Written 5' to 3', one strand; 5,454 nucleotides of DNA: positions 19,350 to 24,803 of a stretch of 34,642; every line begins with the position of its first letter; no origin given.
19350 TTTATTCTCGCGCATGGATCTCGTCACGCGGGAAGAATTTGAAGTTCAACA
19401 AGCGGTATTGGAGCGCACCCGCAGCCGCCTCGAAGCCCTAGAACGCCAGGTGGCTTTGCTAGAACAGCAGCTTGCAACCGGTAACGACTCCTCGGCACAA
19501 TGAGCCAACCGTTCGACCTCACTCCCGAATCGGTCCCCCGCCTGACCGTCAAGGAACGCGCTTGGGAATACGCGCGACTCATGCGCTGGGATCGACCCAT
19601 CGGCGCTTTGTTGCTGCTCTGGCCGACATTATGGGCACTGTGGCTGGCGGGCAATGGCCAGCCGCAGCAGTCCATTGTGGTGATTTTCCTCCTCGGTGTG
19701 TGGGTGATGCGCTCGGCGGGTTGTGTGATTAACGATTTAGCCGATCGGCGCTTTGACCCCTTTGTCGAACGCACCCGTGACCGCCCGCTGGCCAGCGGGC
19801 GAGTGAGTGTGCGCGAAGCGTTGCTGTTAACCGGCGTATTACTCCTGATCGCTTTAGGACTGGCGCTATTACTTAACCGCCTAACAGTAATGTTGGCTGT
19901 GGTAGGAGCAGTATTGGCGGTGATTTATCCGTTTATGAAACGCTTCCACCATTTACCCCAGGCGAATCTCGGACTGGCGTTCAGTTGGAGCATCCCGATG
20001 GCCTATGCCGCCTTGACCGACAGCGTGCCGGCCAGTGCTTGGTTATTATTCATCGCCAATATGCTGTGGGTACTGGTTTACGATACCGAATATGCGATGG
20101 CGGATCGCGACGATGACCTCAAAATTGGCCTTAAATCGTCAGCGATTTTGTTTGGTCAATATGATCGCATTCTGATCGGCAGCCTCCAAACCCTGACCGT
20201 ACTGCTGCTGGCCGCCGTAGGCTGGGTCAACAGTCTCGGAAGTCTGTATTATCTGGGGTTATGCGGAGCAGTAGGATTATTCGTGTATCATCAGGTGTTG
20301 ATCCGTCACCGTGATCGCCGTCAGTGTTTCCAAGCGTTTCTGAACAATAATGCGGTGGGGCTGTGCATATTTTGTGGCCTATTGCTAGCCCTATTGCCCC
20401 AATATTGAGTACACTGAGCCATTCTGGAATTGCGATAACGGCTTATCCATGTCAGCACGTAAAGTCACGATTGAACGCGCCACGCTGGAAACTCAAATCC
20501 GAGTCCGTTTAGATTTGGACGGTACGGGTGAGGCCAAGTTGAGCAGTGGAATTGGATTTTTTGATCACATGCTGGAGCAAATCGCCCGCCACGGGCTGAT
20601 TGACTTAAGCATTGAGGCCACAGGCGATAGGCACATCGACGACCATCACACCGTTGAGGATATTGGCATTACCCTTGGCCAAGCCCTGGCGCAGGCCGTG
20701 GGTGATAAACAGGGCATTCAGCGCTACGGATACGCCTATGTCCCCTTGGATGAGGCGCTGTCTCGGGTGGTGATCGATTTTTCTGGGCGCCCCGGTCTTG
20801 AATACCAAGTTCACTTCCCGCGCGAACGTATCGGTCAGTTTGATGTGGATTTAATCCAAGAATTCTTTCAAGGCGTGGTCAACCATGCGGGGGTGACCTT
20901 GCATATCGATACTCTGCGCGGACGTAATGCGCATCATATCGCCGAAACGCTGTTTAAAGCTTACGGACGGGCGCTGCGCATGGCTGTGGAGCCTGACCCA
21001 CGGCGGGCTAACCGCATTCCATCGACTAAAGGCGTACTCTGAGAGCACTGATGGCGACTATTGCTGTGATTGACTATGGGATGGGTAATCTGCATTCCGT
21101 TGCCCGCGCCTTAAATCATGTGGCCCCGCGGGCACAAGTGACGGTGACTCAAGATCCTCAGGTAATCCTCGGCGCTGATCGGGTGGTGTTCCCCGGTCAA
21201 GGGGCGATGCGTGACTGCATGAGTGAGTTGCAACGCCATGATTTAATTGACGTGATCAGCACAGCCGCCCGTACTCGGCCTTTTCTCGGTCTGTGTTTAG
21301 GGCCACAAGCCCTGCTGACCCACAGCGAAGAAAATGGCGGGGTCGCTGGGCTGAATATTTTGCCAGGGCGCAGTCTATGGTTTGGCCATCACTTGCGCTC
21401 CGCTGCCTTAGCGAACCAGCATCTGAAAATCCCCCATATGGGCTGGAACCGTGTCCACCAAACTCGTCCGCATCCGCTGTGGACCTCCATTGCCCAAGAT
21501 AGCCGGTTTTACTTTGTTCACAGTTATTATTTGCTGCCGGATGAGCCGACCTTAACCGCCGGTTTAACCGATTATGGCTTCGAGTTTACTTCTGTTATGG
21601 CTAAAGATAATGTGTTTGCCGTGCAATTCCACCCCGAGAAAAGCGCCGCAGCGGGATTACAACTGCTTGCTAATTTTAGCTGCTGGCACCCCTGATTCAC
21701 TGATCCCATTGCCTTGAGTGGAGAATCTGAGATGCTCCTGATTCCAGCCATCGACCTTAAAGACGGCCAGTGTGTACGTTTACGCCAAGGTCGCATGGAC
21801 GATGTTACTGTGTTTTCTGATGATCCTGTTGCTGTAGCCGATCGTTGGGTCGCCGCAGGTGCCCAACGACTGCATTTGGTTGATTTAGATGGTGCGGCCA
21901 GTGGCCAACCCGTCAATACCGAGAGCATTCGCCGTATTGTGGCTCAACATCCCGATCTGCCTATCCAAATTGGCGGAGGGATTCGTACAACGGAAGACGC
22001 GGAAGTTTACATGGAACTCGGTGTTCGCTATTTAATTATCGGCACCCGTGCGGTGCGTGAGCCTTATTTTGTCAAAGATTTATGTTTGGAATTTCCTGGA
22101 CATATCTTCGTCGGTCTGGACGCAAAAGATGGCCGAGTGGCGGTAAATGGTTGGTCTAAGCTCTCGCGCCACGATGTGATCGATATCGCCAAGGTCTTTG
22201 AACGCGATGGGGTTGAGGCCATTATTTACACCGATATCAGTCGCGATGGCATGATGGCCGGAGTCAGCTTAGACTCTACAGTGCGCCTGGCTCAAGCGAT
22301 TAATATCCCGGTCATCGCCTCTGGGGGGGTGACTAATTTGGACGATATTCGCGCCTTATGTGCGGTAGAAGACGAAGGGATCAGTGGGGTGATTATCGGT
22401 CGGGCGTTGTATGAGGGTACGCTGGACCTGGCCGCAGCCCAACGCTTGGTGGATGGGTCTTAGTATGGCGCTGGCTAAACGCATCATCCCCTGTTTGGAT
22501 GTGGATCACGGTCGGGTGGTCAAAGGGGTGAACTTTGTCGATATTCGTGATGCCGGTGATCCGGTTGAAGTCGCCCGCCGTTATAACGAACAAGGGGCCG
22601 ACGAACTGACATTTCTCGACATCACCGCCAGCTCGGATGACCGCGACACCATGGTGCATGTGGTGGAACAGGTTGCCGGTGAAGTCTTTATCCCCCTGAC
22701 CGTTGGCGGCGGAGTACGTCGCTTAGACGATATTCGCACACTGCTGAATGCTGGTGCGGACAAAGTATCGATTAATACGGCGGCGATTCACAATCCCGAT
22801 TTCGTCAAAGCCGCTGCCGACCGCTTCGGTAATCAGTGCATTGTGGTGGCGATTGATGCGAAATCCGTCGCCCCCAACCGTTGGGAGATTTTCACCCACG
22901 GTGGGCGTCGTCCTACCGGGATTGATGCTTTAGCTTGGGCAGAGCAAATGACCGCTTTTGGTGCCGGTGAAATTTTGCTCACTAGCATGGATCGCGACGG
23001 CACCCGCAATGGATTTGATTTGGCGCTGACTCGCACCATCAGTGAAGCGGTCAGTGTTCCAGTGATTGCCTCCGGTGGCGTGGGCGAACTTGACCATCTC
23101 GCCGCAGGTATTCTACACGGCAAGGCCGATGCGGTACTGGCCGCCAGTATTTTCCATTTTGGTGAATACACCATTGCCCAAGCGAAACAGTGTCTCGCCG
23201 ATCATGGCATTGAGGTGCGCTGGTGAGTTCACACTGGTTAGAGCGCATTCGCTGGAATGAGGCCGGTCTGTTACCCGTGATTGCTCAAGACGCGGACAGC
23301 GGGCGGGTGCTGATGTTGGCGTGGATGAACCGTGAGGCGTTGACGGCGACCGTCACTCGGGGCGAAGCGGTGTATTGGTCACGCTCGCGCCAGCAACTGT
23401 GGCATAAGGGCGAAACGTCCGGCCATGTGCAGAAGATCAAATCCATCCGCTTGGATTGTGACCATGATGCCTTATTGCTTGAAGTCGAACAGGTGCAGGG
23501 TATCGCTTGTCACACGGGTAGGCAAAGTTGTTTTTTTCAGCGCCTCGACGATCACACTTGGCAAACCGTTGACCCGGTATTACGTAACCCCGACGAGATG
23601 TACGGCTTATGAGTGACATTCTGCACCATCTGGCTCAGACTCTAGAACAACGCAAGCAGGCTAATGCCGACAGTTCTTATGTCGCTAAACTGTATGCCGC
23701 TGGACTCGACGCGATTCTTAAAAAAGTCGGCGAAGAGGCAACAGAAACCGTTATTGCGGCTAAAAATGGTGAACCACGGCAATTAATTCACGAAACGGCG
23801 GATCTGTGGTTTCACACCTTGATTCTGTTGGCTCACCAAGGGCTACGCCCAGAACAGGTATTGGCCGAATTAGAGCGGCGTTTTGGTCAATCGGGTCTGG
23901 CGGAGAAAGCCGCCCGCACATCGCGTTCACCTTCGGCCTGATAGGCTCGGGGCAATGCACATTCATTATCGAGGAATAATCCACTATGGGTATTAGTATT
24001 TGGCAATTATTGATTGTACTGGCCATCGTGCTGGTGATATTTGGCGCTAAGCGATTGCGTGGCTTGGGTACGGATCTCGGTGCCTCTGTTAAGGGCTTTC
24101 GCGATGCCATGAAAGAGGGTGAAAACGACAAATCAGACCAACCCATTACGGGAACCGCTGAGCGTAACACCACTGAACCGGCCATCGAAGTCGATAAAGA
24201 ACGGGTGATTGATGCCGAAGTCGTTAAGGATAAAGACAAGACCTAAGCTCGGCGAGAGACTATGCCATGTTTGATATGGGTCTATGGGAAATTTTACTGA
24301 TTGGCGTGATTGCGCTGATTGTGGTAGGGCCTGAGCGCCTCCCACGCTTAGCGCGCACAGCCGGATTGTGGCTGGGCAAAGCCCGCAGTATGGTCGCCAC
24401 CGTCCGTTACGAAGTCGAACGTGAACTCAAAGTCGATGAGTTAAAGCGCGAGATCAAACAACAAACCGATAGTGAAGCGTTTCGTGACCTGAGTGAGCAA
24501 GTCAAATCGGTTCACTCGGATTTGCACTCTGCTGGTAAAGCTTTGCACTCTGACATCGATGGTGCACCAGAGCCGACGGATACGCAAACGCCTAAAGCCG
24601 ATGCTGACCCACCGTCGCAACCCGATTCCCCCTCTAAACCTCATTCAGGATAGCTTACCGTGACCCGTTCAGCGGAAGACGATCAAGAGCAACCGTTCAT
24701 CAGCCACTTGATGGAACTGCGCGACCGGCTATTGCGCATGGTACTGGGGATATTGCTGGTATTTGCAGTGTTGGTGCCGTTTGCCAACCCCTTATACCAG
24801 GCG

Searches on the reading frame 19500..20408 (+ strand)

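Call 8: search_protein_families(library=ncbifam, proteins=[window:19500-20408:+])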
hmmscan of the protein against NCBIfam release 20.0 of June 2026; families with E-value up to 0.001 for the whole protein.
window:19500-20408:+ (302 aa): 28 families (the best 25 are shown)
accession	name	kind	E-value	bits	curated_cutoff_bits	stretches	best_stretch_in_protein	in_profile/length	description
TIGR01474.1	ubiA_proteo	equivalog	7.5e-106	353.7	275.45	1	22-298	2-281/282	4-hydroxybenzoate octaprenyltransferase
NF009514.0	PRK12873.1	equivalog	8.5e-54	182.9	246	1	18-297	7-294/297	4-hydroxybenzoate polyprenyltransferase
TIGR01475.1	ubiA_other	subfamily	1.7e-41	142.6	180.8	1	24-293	5-275/282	UbiA-like polyprenyltransferase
NF009526.0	PRK12888.1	equivalog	1.4e-37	129.8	364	1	43-298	38-294/301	4-hydroxybenzoate octaprenyltransferase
NF041584.1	MqnP_SCO4491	exception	2e-34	119.7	420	1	59-298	42-282/285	menaquinone biosynthesis prenyltransferase MqnP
NF009609.0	PRK13106.1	equivalog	1.4e-33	116.6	349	1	48-296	39-293/301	prenyltransferase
NF009524.0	PRK12886.1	equivalog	7e-29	101.1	387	1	44-296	28-282/291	prenyltransferase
NF041586.1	MqnP_DT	exception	4.9e-26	92.1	430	1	46-296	22-274/277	menaquinone biosynthesis prenyltransferase MqnP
NF041585.1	MqnP_Cj_Hp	exception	1.4e-23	83.8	375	1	63-293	45-275/281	menaquinone biosynthesis prenyltransferase MqnP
NF009532.0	PRK12895.1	equivalog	7.2e-23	81.4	414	1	59-298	39-280/286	prenyltransferase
NF009517.0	PRK12876.1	equivalog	1.6e-22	80.3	419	1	56-294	43-292/300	prenyltransferase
TIGR01473.1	cyoE_ctaB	equivalog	4.8e-22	79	210.3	1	37-295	13-278/281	heme o synthase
NF009515.0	PRK12874.1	equivalog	9.4e-22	77.7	392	1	64-291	50-281/291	4-hydroxybenzoate polyprenyltransferase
NF003349.0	PRK04375.1-2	equivalog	2.4e-20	73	246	1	36-270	37-275/318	heme o synthase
NF003348.0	PRK04375.1-1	equivalog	4.5e-20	72.2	285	1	46-200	25-182/292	heme o synthase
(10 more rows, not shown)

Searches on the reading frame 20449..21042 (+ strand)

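Call 8: search_protein_families(library=ncbifam, proteins=[window:20449-21042:+])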
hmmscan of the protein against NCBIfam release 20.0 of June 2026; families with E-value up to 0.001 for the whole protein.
window:20449-21042:+ (197 aa): 13 families
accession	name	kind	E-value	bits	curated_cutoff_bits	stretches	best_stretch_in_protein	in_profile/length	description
NF002106.0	PRK00951.1-1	equivalog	2.4e-106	353.7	283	1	2-197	2-197/197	imidazoleglycerol-phosphate dehydratase HisB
NF002109.0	PRK00951.1-5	equivalog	5e-90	300.5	278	1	3-197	2-196/196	imidazoleglycerol-phosphate dehydratase HisB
NF002108.0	PRK00951.1-3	equivalog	8.7e-88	293.4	328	1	2-197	8-203/205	imidazoleglycerol-phosphate dehydratase HisB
NF002111.0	PRK00951.2-1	equivalog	9.4e-80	266.8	231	1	2-197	2-194/194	imidazoleglycerol-phosphate dehydratase HisB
NF002115.0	PRK00951.2-5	equivalog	5.1e-79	264.6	289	1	3-197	2-195/195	imidazoleglycerol-phosphate dehydratase HisB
NF002116.0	PRK00951.2-6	equivalog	1.4e-77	260.1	269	1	1-197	1-197/197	imidazoleglycerol-phosphate dehydratase HisB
NF002107.0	PRK00951.1-2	equivalog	2.9e-73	245.7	267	1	4-197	2-194/194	imidazoleglycerol-phosphate dehydratase HisB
NF003937.0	PRK05446.1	equivalog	5.6e-73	246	443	1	3-197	166-355/355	bifunctional histidinol-phosphatase/imidazoleglycerol-phosphate dehydratase HisB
NF002110.2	PRK00951.1-6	equivalog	3.7e-71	239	266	1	4-197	1-199/199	imidazoleglycerol-phosphate dehydratase HisB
NF002112.0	PRK00951.2-2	equivalog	6.1e-71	238.2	315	1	4-197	2-194/194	imidazoleglycerol-phosphate dehydratase HisB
NF002114.0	PRK00951.2-4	equivalog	7.5e-71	237.7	189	1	6-197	2-190/190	imidazoleglycerol-phosphate dehydratase HisB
NF002113.0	PRK00951.2-3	equivalog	4e-55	186.7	288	1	4-196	2-189/190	imidazoleglycerol-phosphate dehydratase HisB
NF010121.0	PRK13598.1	equivalog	3.7e-52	176.9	295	1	3-197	2-193/193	imidazoleglycerol-phosphate dehydratase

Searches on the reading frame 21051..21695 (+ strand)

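Call 8: search_protein_families(library=ncbifam, proteins=[window:21051-21695:+])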
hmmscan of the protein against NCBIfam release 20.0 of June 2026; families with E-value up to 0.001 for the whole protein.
window:21051-21695:+ (214 aa): 7 families
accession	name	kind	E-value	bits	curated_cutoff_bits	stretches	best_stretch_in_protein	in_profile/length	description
TIGR01855.1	IMP_synth_hisH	equivalog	4.8e-57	193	105.4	1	4-210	1-196/198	imidazole glycerol phosphate synthase subunit HisH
NF010608.0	PRK14004.1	equivalog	2.2e-36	125.5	216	1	4-209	2-206/210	imidazole glycerol phosphate synthase subunit HisH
NF001975.0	PRK00758.1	equivalog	2e-07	30.8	198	0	2-90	2-83/185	GMP synthase subunit A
NF005072.0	PRK06490.1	equivalog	1.5e-05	24.1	339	0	45-91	63-108/251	glutamine amidotransferase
TIGR00566.1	trpG_papA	subfamily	2e-05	24.4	121.05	0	45-89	49-88/192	glutamine amidotransferase of anthranilate synthase or aminodeoxychorismate synthase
NF009475.0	PRK12838.1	equivalog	0.00049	19.1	221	0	3-88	171-253/359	carbamoyl phosphate synthase small subunit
TIGR00888.1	guaA_Nterm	equivalog_domain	0.00051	19.5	172.15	0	183-210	152-181/188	glutamine-hydrolyzing GMP synthase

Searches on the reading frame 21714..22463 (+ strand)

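Call 8: search_protein_families(library=ncbifam, proteins=[window:21714-22463:+])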
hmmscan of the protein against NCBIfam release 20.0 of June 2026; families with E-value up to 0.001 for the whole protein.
window:21714-22463:+ (249 aa): 22 families
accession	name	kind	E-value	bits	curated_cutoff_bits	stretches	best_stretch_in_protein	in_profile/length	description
TIGR00007.1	TIGR00007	equivalog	1.6e-76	257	228.95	1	9-241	1-230/231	1-(5-phosphoribosyl)-5-[(5-phosphoribosylamino)methylideneamino]imidazole-4-carboxamide isomerase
NF010112.0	PRK13585.1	equivalog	6.6e-76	255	243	1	6-246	2-238/241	1-(5-phosphoribosyl)-5-[(5-phosphoribosylamino)methylideneamino]imidazole-4-carboxamide isomerase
NF003156.0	PRK04128.1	equivalog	1.4e-47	162.5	285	1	7-244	2-226/231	1-(5-phosphoribosyl)-5-((5-phosphoribosylamino)methylideneamino)imidazole-4-carboxamide isomerase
TIGR01919.1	hisA-trpF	equivalog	2.7e-46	158.1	306.45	1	7-243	3-239/243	bifunctional 1-(5-phosphoribosyl)-5-((5-phosphoribosylamino)methylideneamino)imidazole-4-carboxamide isomerase/phosphoribosylanthranilate is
NF010114.0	PRK13587.1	equivalog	1.7e-41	142.4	305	1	9-233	4-225/234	1-(5-phosphoribosyl)-5-((5-phosphoribosylamino)methylideneamino)imidazole-4-carboxamide isomerase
NF010712.0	PRK14114.1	equivalog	4.9e-34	117.9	327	1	7-244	1-238/241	1-(5-phosphoribosyl)-5-((5-phosphoribosylamino)methylideneamino)imidazole-4-carboxamide isomerase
NF010113.0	PRK13586.1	equivalog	1.2e-27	97.2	238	1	9-237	4-226/232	1-(5-phosphoribosyl)-5-((5-phosphoribosylamino)methylideneamino)imidazole-4-carboxamide isomerase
TIGR03572.1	WbuZ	equivalog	3.8e-27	95.1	299.7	1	9-230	6-228/232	glycosyl amidation-associated protein WbuZ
NF038364.1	AglZ_HisF2_fam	equivalog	7.5e-26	91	310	1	35-230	28-226/248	AglZ/HisF2 family acetamidino modification protein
TIGR00735.1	hisF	equivalog_domain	1.3e-24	86.9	294.55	1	9-212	6-214/254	imidazole glycerol phosphate synthase subunit HisF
TIGR00734.1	hisAF_rel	hypoth_equivalog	5.8e-17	62.3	179.85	1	7-236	1-220/221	HisA/HisF family protein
TIGR00737.1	nifR3_yhdG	equivalog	1.3e-08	34.4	293.3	1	146-232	141-225/319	tRNA dihydrouridine synthase DusB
NF003198.0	PRK04169.1-2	subfamily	8e-08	31.7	247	1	58-113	174-229/249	geranylgeranylglyceryl/heptaprenylglyceryl phosphate synthase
TIGR01037.2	pyrD_sub1_fam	subfamily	8.2e-08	31.7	270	0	52-125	203-278/300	dihydroorotate dehydrogenase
NF005574.0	PRK07259.1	equivalog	7.7e-07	28.3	269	0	60-125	214-281/304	dihydroorotate dehydrogenase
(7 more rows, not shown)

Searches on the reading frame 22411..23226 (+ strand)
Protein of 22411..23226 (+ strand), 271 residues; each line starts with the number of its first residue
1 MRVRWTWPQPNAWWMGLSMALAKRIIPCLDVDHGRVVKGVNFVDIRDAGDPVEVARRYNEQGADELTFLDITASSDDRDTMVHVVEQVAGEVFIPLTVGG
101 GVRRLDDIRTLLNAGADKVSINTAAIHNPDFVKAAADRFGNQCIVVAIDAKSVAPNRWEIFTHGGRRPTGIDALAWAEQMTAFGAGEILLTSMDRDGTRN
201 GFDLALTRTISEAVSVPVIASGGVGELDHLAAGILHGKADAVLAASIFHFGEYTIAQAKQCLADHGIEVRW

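Call 8: search_protein_families(library=ncbifam, proteins=[window:22411-23226:+])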
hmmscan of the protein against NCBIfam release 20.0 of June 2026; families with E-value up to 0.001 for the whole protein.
window:22411-23226:+ (271 aa): 23 families
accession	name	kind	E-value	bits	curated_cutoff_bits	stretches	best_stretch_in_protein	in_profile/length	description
TIGR00735.1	hisF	equivalog_domain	1.6e-114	381.4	294.55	1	21-270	2-254/254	imidazole glycerol phosphate synthase subunit HisF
TIGR03572.1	WbuZ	equivalog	5.1e-87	291.1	299.7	1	22-250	3-232/232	glycosyl amidation-associated protein WbuZ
NF038364.1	AglZ_HisF2_fam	equivalog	1.2e-71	241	310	1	22-251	2-231/248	AglZ/HisF2 family acetamidino modification protein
NF010112.0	PRK13585.1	equivalog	2.8e-45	154.8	243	1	24-261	4-237/241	1-(5-phosphoribosyl)-5-[(5-phosphoribosylamino)methylideneamino]imidazole-4-carboxamide isomerase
TIGR00007.1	TIGR00007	equivalog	2.7e-39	135.2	228.95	1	25-234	1-208/231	1-(5-phosphoribosyl)-5-[(5-phosphoribosylamino)methylideneamino]imidazole-4-carboxamide isomerase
TIGR01919.1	hisA-trpF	equivalog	1.4e-25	90.3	306.45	1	25-232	5-210/243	bifunctional 1-(5-phosphoribosyl)-5-((5-phosphoribosylamino)methylideneamino)imidazole-4-carboxamide isomerase/phosphoribosylanthranilate is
NF010113.0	PRK13586.1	equivalog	7.9e-17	61.7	238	1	24-231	3-205/232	1-(5-phosphoribosyl)-5-((5-phosphoribosylamino)methylideneamino)imidazole-4-carboxamide isomerase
NF010114.0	PRK13587.1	equivalog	9.3e-17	61.5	305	1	64-229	47-206/234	1-(5-phosphoribosyl)-5-((5-phosphoribosylamino)methylideneamino)imidazole-4-carboxamide isomerase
NF003156.0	PRK04128.1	equivalog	4.9e-16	59.3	285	1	24-229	3-196/231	1-(5-phosphoribosyl)-5-((5-phosphoribosylamino)methylideneamino)imidazole-4-carboxamide isomerase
NF010712.0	PRK14114.1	equivalog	5.7e-15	55.5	327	1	26-243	4-217/241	1-(5-phosphoribosyl)-5-((5-phosphoribosylamino)methylideneamino)imidazole-4-carboxamide isomerase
TIGR02129.1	hisA_euk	equivalog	5.8e-08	32.7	229.3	1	96-252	80-242/255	phosphoribosylformimino-5-aminoimidazole carboxamide ribotide isomerase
NF003198.0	PRK04169.1-2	subfamily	1.2e-07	31.2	247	1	79-132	183-236/249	geranylgeranylglyceryl/heptaprenylglyceryl phosphate synthase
NF005574.0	PRK07259.1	equivalog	2.6e-07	29.9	269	1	82-135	226-279/304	dihydroorotate dehydrogenase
TIGR00734.1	hisAF_rel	hypoth_equivalog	7.7e-07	29.2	179.85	0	66-127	157-217/221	HisA/HisF family protein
TIGR03151.1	enACPred_II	equivalog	3.5e-06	26.5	453.1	1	174-243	119-188/307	enoyl-[acyl-carrier-protein] reductase FabK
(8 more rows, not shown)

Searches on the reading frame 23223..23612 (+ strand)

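Call 8: search_protein_families(library=ncbifam, proteins=[window:23223-23612:+])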
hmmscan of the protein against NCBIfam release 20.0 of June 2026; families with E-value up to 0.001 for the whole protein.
window:23223-23612:+ (129 aa): 2 families
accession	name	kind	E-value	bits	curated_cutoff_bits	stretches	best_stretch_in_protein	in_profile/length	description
NF000768.0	PRK00051.1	equivalog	3e-53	178.8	126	1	3-127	10-130/131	phosphoribosyl-AMP cyclohydrolase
NF002747.0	PRK02759.1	equivalog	9.8e-48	162.5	187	1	4-116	5-118/208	bifunctional phosphoribosyl-AMP cyclohydrolase/phosphoribosyl-ATP diphosphatase HisIE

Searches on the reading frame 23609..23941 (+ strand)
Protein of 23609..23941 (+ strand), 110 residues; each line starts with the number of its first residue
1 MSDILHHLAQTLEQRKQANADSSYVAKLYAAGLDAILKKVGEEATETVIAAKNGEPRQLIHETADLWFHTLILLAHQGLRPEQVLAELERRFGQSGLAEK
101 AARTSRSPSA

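Call 8: search_protein_families(library=ncbifam, proteins=[window:23609-23941:+])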
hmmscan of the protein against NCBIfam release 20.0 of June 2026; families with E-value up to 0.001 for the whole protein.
window:23609-23941:+ (110 aa): 6 families
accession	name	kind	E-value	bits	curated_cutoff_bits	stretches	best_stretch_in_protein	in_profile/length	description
NF001611.0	PRK00400.1-3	equivalog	5.2e-48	161.6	99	1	1-105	3-107/108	phosphoribosyl-ATP diphosphatase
NF001613.0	PRK00400.1-5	equivalog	1.5e-34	118.2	120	1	3-104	4-105/107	phosphoribosyl-ATP diphosphatase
TIGR03188.1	histidine_hisI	equivalog_domain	1.9e-32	111.3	42.7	1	5-88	1-84/84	phosphoribosyl-ATP diphosphatase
NF002747.0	PRK02759.1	equivalog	1.3e-28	100.1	187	1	3-92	116-205/208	bifunctional phosphoribosyl-AMP cyclohydrolase/phosphoribosyl-ATP diphosphatase HisIE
NF001610.0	PRK00400.1-1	equivalog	1.6e-08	34.6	104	1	8-87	13-92/93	phosphoribosyl-ATP diphosphatase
NF007113.1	PRK09562.1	equivalog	0.00017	21.3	208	1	32-94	155-217/251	nucleoside triphosphate pyrophosphohydrolase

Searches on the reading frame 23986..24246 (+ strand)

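Call 8: search_protein_families(library=ncbifam, proteins=[window:23986-24246:+])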
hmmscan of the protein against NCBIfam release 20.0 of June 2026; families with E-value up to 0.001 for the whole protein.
window:23986-24246:+ (86 aa): 15 families
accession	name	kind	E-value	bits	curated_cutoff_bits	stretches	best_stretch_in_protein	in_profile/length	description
NF003396.0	PRK04598.1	equivalog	9.8e-22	77.2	121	1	2-85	3-80/81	Sec-independent protein translocase subunit TatA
NF002813.0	PRK02958.1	equivalog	1.1e-21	76.7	83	1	2-70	3-66/73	Sec-independent protein translocase subunit TatA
NF002500.0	PRK01833.1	equivalog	2.6e-21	75.7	115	1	2-55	3-54/74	Sec-independent protein translocase subunit TatA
NF002922.0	PRK03554.1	equivalog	2.5e-18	66.4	125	1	2-74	3-76/89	Sec-independent protein translocase subunit TatA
TIGR01411.1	tatAE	subfamily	3.5e-18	64.9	53.9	1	2-47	1-46/47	twin-arginine translocase TatA/TatE family subunit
NF001681.0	PRK00442.1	equivalog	1.3e-16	61.2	102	1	1-79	1-82/92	twin-arginine translocase TatA/TatE family subunit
NF002960.0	PRK03625.1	equivalog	2.8e-16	59.5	92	1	2-47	3-48/67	twin-arginine translocase subunit TatE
NF002448.0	PRK01614.1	equivalog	7.3e-15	55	83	1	2-52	3-53/85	Sec-independent protein translocase subunit TatA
NF003393.0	PRK04561.1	equivalog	2.9e-14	52.7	104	1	2-73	3-70/75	twin arginine translocase protein A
NF002402.0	PRK01470.1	equivalog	6.1e-14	51.4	71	1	1-51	1-51/53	twin arginine translocase protein A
NF047942.1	TatA_Rickett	exception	4.8e-12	45.3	90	1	1-44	1-44/45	twin-arginine translocase TatA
NF011429.0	PRK14857.1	equivalog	1.7e-10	41.1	77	1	2-80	5-82/91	TatA/E family twin arginine-targeting protein translocase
NF001940.0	PRK00720.1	equivalog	1.2e-09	38.1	83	1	2-68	3-70/78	twin-arginine translocase TatA/TatE family subunit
NF001854.0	PRK00575.1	equivalog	4.2e-09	37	72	1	3-78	4-80/94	Sec-independent protein translocase subunit TatA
NF011430.0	PRK14861.1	subfamily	5.8e-09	35.3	62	1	2-52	4-54/61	twin arginine translocase protein A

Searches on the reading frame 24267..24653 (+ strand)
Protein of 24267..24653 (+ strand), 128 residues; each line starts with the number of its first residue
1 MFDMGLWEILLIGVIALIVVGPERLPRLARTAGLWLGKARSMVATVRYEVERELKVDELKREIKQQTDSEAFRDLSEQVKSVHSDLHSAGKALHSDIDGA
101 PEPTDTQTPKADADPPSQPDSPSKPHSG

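Call 8: search_protein_families(library=ncbifam, proteins=[window:24267-24653:+])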
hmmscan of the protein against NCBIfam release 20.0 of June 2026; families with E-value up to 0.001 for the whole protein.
window:24267-24653:+ (128 aa): 10 families
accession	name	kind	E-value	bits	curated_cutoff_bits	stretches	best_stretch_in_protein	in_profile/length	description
TIGR01410.1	tatB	equivalog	1.2e-23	83.4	56.5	1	2-79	1-77/80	Sec-independent protein translocase protein TatB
NF003400.0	PRK04654.1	equivalog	1.5e-22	80.5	211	1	1-98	1-96/214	sec-independent translocase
NF002377.0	PRK01371.1-4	equivalog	1e-12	48.5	96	1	1-55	1-55/119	sec-independent translocase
NF011429.0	PRK14857.1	equivalog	5.1e-10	39.7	77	1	1-80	3-82/91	TatA/E family twin arginine-targeting protein translocase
NF001212.0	PRK00182.1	equivalog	3.4e-07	30.7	195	1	4-65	5-68/165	Sec-independent protein translocase subunit TatB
NF011430.0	PRK14861.1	subfamily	1.8e-06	27.3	62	1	3-36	4-37/61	twin arginine translocase protein A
NF002376.0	PRK01371.1-3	equivalog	1.9e-06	28.2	181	1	4-55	5-56/179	Sec-independent protein translocase protein TatB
TIGR01411.1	tatAE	subfamily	5.2e-06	26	53.9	1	4-33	2-31/47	twin-arginine translocase TatA/TatE family subunit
NF047941.1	TatB_Rickett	equivalog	6.6e-06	26.2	75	1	1-68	1-63/84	Sec-independent protein translocase subunit TatB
NF002375.0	PRK01371.1-2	equivalog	0.0001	22.6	137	1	1-87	1-92/137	sec-independent translocase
